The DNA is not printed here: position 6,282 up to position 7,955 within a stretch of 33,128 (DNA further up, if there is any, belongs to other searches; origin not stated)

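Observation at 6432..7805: Orphan Zn-ribbon protein with two degenerate Mrr/PD-(D/E)xK-like modules inside the pilin/prepilin-peptidase locus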

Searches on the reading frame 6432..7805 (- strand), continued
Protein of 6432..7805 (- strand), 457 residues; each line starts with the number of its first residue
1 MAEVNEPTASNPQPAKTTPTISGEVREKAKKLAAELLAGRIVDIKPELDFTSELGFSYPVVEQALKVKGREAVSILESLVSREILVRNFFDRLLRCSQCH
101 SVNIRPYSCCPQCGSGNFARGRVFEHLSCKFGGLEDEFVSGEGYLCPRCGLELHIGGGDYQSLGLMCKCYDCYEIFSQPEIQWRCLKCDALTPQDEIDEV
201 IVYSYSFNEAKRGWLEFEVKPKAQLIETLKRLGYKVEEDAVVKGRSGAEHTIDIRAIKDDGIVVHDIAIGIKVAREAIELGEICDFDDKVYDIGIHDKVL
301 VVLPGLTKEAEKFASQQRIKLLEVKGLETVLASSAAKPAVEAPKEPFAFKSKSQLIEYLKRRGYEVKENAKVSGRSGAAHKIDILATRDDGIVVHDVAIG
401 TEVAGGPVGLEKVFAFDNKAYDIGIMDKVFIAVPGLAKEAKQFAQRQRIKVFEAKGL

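Call 51: find_encoding_contigs(protein=P0351, flank=8000, max_places=1)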
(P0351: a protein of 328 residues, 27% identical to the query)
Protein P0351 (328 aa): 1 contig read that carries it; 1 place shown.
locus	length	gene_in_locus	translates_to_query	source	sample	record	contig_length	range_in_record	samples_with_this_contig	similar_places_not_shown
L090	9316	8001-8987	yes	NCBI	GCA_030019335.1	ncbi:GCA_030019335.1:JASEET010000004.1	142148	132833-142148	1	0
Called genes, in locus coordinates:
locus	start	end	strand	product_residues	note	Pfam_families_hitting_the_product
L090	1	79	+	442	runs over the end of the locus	PF17125:Methyltr_RsmF_N (weak), PF22458:RsmF-B_ferredox (weak), PF01189:Methyltr_RsmB-F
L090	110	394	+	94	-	-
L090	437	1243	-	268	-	PF00398:RrnaAD (weak), PF01209:Ubie_methyltran, PF13489:Methyltransf_23, PF10294:Methyltransf_16, PF13847:Methyltransf_31, PF08241:Methyltransf_11, PF08242:Methyltransf_12, PF13649:Methyltransf_25, +1 more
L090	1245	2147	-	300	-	PF00491:Arginase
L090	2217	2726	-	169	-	PF04307:YdjM, PF13803:DUF4184 (faint)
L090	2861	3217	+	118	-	-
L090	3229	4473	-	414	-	PF03453:MoeA_N, PF00994:MoCF_biosynth, PF03454:MoeA_C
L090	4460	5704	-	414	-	PF03453:MoeA_N, PF00994:MoCF_biosynth, PF03454:MoeA_C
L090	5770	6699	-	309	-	PF01261:AP_endonuc_2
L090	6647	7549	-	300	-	-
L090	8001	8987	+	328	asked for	PF18551:TackOD1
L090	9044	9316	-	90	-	?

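Call 73: search_protein_families(library=pfam, proteins=[L036:7963-8817:+, L036:8915-9478:+, L036:11600-12418:+, L036:12768-13904:-, L036:14017-15219:-, L036:17321-18538:-, L058:6507-8768:+, L058:9569-11431:+, L058:11443-12981:+, L058:14381-15712:+], max_evalue=0.0001)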
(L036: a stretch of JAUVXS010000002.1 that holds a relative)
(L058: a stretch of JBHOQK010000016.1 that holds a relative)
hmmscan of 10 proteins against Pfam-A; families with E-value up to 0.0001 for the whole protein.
L036:7963-8817:+ (284 aa): 0 families

L036:8915-9478:+ (187 aa): 1 family
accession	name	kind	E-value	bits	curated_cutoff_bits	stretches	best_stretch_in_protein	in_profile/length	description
PF24838.2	8xMP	-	1.8e-06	28.3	30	1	20-124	2-99/136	Octameric membrane protein family (8xMP)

L036:11600-12418:+ (272 aa): 1 family
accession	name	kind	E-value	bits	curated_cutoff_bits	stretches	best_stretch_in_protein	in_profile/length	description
PF00753.33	Lactamase_B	-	1.1e-19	71.6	22.7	1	16-199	4-196/196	Metallo-beta-lactamase superfamily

L036:12768-13904:- (378 aa): 4 families
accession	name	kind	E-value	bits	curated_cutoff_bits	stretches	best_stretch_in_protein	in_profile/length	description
PF00441.29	Acyl-CoA_dh_1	-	3.3e-35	121.9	22.4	1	227-372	1-146/150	Acyl-CoA dehydrogenase, C-terminal domain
PF02771.21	Acyl-CoA_dh_N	-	2e-30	105.9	22.9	1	6-118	1-113/113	Acyl-CoA dehydrogenase, N-terminal domain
PF02770.24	Acyl-CoA_dh_M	-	1.6e-12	47.9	33.3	1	123-214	2-96/97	Acyl-CoA dehydrogenase, middle domain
PF08028.16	Acyl-CoA_dh_2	-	2.5e-09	37.9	22.7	1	245-357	4-126/134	Acyl-CoA dehydrogenase, C-terminal domain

L036:14017-15219:- (400 aa): 3 families
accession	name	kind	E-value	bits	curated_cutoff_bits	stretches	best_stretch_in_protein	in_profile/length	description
PF00441.29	Acyl-CoA_dh_1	-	1.7e-26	93.6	22.4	1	237-391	1-147/150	Acyl-CoA dehydrogenase, C-terminal domain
PF02771.21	Acyl-CoA_dh_N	-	3.5e-22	79.3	22.9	1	7-124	2-113/113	Acyl-CoA dehydrogenase, N-terminal domain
PF02770.24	Acyl-CoA_dh_M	-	4.5e-22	78.5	33.3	1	130-225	1-97/97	Acyl-CoA dehydrogenase, middle domain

L036:17321-18538:- (405 aa): 3 families
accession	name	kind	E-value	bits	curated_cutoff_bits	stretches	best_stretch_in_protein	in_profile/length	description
PF22691.2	Thiolase_C_1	-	1e-29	103.6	28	1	271-400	17-141/144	Thiolase C-terminal domain-like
PF00108.29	Thiolase_N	-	4.8e-17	62.6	26.4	1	14-235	1-259/260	Thiolase, N-terminal domain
PF02803.24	Thiolase_C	-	6.7e-07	29.4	27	1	281-370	31-100/123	Thiolase, C-terminal domain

L058:6507-8768:+ (753 aa): 5 families
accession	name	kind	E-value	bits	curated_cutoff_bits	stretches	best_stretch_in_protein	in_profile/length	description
PF13185.12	GAF_2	-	1.7e-37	129.1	28.6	3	26-158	5-134/136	GAF domain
PF01590.32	GAF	-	8.9e-34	117.3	22.4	3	25-158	2-132/133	GAF domain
PF02518.31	HATPase_c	-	2e-32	112.4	26.4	1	634-743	2-110/111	Histidine kinase-, DNA gyrase B-, and HSP90-like ATPase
PF13492.12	GAF_3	-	7.2e-28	98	27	2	25-158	2-126/129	GAF domain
PF00512.31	HisKA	-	1.8e-13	50.7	26.9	1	520-586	1-64/66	His Kinase A (phospho-acceptor) domain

L058:9569-11431:+ (620 aa): 4 families
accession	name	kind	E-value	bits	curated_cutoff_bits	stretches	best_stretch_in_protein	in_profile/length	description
PF18551.6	TackOD1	-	1.4e-36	126.2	32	1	175-350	11-187/188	Thaumarchaeal output domain 1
PF04471.18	Mrr_cat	-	1.5e-15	57.8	21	2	509-616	14-115/115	Restriction endonuclease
PF00072.30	Response_reg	-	5.5e-15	55.9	30.2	1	10-113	7-111/111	Response regulator receiver domain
PF22722.2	NA-iREase1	-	4.2e-07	30.3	27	1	508-616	5-105/106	NACHT-associated inactive Restriction Endonuclease 1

L058:11443-12981:+ (512 aa): 6 families
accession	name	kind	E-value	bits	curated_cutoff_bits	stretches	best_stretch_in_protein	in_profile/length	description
PF00535.33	Glycos_transf_2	-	9e-37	127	23.3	1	132-293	1-165/168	Glycosyl transferase family 2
PF13641.12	Glyco_tranf_2_3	-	3e-27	96.6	27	1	129-377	1-230/230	Glycosyltransferase like family 2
PF13632.12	Glyco_trans_2_3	-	6.8e-20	72.2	27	1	209-438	1-187/198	Glycosyl transferase family group 2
PF03142.21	Chitin_synth_2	-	2.1e-16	60.1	27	1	206-449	201-446/527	Chitin synthase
PF13506.12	Glyco_transf_21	-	6.7e-08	32.6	21.7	1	194-309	18-133/174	Glycosyl transferase family 21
PF10111.15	Glyco_tranf_2_2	-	3.6e-06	27.1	27.3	1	132-226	1-101/276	Glycosyltransferase like family 2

L058:14381-15712:+ (443 aa): 7 families
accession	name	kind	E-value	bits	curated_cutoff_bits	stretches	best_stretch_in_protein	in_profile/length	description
PF00483.29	NTP_transferase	-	3.8e-41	141.7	21.2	1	45-270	1-242/245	Nucleotidyl transferase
PF00132.30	Hexapep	-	1.3e-25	88.4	27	3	310-344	2-36/36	Bacterial transferase hexapeptide (six repeats)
PF25084.1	LbH_EIF2B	-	1.1e-18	67.6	54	3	328-378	39-89/105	EIF2B subunit epsilon LbH domain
PF12804.13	NTP_transf_3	-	8.6e-11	42.7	27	1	46-162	1-109/160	MobA-like NTP transferase domain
PF14602.12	Hexapep_2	-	2.4e-07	30.8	27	0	309-337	1-27/34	Hexapeptide repeat of succinyl-transferase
PF25087.1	GMPPB_C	-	9.9e-06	25.7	39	1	309-380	10-75/110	GMPPB C-terminal domain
PF24894.1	Hexapep_GlmU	-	1.7e-05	25.3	23.3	0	330-383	37-91/104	GlmU-like, C-terminal hexapeptide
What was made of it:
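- L058 has one next to a GAF histidine kinase (call 73).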

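Call 79: search_protein_families(library=padloc, proteins=[window:6432-7805:-], max_evalue=0.01)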
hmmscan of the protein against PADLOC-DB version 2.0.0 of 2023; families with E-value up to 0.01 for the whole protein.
window:6432-7805:- (457 aa): 1 family
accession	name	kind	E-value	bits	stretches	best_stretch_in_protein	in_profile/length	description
PDLC01193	Cas11b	-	0.0022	16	0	325-372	44-90/164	CAS-I-B; effector_SS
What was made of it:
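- On Anti-phage defence systems (PADLOC): The only hit is a spurious 16-bit Cas11b match at E 0.002 (call 79).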
